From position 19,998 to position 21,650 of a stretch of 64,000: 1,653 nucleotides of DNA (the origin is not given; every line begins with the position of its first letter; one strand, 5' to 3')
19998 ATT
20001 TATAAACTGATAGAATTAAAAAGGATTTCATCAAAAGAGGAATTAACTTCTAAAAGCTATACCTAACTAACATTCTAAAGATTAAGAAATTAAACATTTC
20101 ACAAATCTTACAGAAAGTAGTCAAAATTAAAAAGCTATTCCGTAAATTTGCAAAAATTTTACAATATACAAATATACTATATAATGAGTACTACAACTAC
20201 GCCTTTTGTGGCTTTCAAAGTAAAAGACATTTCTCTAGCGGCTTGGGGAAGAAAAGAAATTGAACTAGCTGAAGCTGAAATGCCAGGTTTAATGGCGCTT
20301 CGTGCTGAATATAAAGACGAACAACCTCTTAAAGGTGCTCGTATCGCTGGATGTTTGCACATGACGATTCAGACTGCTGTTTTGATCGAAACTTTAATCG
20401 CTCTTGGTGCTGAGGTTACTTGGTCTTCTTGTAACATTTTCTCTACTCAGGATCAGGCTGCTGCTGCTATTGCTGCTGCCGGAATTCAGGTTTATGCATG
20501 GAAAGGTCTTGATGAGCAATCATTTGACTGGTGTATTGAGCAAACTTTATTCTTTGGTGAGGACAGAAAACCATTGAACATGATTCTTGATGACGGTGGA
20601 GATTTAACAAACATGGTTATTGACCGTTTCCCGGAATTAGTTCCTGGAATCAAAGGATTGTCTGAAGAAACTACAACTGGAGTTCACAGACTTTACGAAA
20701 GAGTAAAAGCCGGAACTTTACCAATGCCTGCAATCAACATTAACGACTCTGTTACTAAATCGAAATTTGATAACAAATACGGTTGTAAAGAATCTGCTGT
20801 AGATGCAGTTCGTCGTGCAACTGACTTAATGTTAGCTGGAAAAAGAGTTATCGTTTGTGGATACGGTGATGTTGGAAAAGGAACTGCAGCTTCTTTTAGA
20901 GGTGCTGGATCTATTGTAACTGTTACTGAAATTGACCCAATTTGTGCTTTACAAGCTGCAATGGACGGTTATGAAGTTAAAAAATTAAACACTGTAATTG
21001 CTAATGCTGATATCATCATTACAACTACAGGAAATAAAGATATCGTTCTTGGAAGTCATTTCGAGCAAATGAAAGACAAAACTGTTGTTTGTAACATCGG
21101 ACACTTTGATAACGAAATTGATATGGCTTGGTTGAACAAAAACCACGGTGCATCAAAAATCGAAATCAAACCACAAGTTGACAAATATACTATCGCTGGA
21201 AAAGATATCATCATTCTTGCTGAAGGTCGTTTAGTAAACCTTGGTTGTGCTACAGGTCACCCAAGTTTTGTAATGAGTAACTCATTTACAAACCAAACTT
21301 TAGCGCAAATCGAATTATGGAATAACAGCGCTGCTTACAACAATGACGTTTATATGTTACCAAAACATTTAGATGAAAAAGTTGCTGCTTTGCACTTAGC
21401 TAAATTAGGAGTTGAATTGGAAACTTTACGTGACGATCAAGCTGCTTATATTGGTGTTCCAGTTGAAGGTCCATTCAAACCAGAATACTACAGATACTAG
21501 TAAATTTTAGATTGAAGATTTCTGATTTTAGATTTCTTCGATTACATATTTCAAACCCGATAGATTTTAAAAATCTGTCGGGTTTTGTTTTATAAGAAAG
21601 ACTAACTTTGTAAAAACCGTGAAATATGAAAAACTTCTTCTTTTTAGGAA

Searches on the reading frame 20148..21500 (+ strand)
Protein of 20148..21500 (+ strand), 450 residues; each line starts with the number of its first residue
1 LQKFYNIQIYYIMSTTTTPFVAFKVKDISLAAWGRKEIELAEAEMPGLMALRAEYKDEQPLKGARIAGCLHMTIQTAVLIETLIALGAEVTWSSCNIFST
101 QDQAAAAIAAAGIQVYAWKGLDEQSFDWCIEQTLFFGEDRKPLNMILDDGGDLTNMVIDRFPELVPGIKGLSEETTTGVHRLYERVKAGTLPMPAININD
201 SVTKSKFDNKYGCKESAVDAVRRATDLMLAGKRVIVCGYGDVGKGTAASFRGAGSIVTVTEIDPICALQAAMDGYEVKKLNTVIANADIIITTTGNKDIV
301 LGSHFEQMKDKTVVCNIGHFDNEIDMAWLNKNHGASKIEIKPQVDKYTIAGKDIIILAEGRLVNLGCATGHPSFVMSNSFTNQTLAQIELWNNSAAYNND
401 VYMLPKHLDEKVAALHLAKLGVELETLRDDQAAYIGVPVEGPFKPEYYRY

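Call 68: search_protein_families(library=pfam, proteins=[window:20148-21500:+], max_evalue=0.001)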
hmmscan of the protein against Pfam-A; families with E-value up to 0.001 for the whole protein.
window:20148-21500:+ (450 aa): 7 families
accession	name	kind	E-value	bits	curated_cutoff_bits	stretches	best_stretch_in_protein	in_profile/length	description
PF05221.23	AdoHcyase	-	2e-134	447.9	25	2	23-159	2-138/299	S-adenosyl-L-homocysteine hydrolase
PF00670.27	AdoHcyase_NAD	-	4.1e-76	255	27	1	209-370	1-162/162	S-adenosyl-L-homocysteine hydrolase, NAD binding domain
PF02826.25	2-Hacid_dh_C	-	4.9e-08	33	25.1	1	226-318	31-127/178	D-isomer specific 2-hydroxyacid dehydrogenase, NAD binding domain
PF07991.19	KARI_N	-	1.7e-05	24.9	20.6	1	229-294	2-68/165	Acetohydroxy acid isomeroreductase, NADPH-binding domain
PF13241.12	NAD_binding_7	-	5.4e-05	24.2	22.1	1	229-317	5-91/104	Putative NAD(P)-binding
PF01488.26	Shikimate_DH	-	0.00037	21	24.3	1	228-309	9-99/138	Shikimate / quinate 5-dehydrogenase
PF02882.25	THF_DHG_CYH_C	-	0.0004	20.2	27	0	213-319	18-109/160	Tetrahydrofolate dehydrogenase/cyclohydrolase, NAD(P)-binding domain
